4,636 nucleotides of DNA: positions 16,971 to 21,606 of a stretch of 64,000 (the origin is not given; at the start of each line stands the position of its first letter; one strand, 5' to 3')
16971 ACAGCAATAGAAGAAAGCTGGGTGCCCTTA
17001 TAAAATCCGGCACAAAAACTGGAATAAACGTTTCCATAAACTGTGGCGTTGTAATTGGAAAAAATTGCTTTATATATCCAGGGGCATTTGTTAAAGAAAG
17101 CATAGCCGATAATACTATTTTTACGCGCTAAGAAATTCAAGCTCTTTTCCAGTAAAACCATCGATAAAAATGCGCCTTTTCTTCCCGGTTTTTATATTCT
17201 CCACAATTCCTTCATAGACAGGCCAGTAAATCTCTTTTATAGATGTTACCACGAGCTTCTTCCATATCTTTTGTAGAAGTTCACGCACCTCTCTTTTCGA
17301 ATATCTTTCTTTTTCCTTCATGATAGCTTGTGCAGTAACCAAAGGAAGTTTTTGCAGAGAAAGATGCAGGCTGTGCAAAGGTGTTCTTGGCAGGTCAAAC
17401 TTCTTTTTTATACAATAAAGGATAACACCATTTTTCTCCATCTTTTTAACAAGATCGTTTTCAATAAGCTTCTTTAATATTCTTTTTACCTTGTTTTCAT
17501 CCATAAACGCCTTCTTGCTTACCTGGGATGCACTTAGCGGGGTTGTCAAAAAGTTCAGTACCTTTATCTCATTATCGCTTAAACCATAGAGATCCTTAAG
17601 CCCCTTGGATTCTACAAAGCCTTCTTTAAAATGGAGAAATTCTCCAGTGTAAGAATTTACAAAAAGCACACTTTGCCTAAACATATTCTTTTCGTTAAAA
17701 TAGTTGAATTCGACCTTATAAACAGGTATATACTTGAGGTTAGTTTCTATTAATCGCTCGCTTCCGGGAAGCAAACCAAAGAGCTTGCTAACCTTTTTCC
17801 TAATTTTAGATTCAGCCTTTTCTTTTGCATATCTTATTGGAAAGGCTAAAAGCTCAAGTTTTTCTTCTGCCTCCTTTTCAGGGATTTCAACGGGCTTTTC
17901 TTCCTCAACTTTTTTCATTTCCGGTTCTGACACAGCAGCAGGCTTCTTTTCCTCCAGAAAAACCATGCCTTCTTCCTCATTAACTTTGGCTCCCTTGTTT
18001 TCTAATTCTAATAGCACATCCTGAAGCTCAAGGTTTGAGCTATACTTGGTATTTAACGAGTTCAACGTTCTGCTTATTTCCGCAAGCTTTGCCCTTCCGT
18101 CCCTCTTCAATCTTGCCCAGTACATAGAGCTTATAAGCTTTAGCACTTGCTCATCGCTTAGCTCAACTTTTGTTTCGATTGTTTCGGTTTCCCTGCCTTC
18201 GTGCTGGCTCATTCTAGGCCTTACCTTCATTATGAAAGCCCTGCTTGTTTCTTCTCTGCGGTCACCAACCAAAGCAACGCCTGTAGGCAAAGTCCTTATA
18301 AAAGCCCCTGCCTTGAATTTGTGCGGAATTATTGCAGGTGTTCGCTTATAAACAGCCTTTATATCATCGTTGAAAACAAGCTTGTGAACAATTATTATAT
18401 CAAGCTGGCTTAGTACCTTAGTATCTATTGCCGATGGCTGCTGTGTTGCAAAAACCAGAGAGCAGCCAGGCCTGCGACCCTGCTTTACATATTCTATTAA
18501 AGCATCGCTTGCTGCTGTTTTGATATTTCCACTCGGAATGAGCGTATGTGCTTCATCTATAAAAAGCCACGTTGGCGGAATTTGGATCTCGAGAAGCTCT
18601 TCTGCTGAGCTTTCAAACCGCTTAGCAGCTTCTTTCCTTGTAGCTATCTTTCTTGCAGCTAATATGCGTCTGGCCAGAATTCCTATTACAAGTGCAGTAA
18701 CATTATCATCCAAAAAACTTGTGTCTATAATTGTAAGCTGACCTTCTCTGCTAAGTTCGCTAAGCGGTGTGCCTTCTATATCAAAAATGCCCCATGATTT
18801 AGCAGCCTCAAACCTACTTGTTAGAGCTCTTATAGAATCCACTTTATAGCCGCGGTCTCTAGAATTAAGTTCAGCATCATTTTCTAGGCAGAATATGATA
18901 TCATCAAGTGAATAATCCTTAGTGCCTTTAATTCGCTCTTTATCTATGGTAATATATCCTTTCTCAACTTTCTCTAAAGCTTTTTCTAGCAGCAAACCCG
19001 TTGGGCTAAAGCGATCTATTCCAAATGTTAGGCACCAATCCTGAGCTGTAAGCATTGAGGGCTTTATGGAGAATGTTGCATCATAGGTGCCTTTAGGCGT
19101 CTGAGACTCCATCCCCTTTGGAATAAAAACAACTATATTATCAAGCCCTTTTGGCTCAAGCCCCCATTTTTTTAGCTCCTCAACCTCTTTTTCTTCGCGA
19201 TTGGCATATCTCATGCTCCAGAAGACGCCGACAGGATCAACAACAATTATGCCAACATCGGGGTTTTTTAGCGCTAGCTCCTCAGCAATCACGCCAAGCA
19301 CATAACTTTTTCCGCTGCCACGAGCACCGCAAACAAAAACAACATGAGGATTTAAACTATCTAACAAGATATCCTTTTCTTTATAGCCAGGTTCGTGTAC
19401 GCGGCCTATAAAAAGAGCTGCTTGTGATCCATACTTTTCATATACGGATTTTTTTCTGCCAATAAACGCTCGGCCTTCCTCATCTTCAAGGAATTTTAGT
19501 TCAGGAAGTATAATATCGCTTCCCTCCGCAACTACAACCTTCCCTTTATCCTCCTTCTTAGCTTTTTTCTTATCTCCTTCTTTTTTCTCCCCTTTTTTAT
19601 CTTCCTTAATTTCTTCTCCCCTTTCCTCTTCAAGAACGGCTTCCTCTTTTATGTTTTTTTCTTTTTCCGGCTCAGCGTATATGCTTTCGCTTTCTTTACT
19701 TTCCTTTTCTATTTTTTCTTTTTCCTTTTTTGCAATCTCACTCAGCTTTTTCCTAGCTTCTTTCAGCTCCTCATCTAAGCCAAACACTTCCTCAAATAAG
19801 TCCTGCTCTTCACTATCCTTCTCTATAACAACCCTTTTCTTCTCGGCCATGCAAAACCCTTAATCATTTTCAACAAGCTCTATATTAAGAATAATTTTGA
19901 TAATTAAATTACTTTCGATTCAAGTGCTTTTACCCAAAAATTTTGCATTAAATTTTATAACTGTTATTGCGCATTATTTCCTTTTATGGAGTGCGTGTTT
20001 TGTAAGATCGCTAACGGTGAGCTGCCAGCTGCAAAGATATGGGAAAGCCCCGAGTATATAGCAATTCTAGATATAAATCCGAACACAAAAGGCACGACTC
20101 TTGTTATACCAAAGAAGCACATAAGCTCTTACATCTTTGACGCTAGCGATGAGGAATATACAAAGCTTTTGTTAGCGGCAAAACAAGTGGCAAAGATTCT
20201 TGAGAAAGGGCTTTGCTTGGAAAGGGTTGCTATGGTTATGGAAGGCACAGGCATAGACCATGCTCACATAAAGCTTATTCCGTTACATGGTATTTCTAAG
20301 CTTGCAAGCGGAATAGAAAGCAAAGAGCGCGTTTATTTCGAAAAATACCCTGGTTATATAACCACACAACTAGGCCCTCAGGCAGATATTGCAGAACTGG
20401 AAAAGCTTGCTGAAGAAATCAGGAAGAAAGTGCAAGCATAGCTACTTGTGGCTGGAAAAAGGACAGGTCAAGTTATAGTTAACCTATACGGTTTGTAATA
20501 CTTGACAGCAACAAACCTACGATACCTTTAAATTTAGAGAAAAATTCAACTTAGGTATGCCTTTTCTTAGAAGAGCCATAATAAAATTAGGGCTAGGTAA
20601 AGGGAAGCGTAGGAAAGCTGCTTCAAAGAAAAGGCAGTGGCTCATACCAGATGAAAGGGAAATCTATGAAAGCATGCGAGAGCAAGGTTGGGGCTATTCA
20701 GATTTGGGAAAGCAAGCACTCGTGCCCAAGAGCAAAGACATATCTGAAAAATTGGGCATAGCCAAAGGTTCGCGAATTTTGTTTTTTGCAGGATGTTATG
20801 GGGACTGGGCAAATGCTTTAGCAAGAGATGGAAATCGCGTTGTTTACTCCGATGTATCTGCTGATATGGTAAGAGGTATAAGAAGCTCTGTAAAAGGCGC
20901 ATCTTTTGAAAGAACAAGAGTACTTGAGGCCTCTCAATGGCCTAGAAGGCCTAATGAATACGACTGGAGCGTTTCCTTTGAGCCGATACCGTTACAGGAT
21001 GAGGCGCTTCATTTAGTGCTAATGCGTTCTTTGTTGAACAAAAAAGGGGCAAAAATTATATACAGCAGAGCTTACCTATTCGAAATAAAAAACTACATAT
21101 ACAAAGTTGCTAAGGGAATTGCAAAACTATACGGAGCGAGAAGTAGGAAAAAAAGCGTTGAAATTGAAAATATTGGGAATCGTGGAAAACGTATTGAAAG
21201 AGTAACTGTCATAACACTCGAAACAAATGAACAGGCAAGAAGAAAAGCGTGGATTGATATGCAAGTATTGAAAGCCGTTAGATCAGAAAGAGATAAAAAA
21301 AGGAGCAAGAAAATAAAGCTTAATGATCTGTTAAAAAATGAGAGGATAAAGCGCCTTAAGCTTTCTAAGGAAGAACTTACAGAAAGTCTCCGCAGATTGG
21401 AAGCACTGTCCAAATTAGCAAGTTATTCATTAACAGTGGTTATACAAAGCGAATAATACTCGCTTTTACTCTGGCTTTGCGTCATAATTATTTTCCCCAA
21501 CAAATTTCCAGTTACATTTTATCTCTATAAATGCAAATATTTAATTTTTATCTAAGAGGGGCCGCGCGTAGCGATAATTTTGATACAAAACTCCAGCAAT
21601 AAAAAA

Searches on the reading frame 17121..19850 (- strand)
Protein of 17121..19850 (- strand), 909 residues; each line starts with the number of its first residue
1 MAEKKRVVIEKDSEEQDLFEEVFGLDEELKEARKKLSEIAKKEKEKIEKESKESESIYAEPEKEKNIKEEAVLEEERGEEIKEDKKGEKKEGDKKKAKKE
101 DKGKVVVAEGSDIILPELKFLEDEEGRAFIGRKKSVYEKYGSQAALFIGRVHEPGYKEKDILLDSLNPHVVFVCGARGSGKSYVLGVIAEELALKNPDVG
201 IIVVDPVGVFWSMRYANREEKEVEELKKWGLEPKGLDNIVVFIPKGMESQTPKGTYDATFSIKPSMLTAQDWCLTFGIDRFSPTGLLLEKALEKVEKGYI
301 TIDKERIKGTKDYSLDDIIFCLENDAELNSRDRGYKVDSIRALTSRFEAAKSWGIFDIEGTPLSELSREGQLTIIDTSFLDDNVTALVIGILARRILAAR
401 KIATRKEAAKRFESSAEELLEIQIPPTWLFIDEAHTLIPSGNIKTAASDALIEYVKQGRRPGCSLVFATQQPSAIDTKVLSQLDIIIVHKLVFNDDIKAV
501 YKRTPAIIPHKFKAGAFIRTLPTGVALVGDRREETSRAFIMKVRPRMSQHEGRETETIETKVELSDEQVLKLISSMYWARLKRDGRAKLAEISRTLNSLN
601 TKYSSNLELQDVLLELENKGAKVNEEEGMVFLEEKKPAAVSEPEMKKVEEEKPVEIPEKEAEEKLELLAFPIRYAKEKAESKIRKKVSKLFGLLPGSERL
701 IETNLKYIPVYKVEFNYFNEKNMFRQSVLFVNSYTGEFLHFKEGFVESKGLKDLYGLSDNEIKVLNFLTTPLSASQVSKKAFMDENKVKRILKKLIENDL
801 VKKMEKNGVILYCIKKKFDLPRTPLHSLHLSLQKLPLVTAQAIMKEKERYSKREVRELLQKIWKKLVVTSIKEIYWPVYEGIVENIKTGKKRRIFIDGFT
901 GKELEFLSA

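Call 62: search_protein_families(library=pfam, proteins=[window:17121-19850:-], max_evalue=0.0001)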
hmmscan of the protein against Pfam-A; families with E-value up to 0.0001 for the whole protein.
window:17121-19850:- (909 aa): 4 families
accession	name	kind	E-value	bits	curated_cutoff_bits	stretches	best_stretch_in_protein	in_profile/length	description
PF01935.23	DUF87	-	3.6e-17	63.6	23.2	1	173-396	28-220/220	Helicase HerA, central domain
PF01978.25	TrmB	-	1.1e-06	28.8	25.6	1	752-813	2-63/68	Sugar-specific transcriptional regulator TrmB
PF00004.35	AAA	-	3.9e-06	27.8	21.2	0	405-488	39-128/131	ATPase family associated with various cellular activities (AAA)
PF05872.18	HerA_C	-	8.8e-06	25.1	22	1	425-540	257-373/502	Helicase HerA-like C-terminal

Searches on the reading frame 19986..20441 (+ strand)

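Call 3: search_protein_families(library=pfam, proteins=[window:19986-20441:+], max_evalue=1)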
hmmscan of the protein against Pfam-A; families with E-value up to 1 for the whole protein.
window:19986-20441:+ (151 aa): 2 families
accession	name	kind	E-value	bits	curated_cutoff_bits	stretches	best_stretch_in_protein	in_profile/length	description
PF01230.28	HIT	-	6.7e-12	46.3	21.5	1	11-99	2-94/98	HIT domain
PF11969.13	DcpS_C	-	2.2e-08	35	24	1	2-74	1-72/114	Scavenger mRNA decapping enzyme C-term binding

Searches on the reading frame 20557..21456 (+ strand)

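Call 3: search_protein_families(library=pfam, proteins=[window:20557-21456:+], max_evalue=1)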
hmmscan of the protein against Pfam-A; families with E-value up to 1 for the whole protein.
window:20557-21456:+ (299 aa): 4 families
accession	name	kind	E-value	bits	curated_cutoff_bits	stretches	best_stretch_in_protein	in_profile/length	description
PF13649.12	Methyltransf_25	-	0.00039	21.5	27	1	79-159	6-92/97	Methyltransferase domain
PF08241.18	Methyltransf_11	-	0.049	14.7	21.2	1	79-142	4-68/95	Methyltransferase domain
PF02353.26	CMAS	-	0.079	12.7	27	1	53-142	45-135/273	Mycolic acid cyclopropane synthetase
PF16550.10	RPN13_C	-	0.15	12.7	39.3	1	236-279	2-44/112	UCH-binding domain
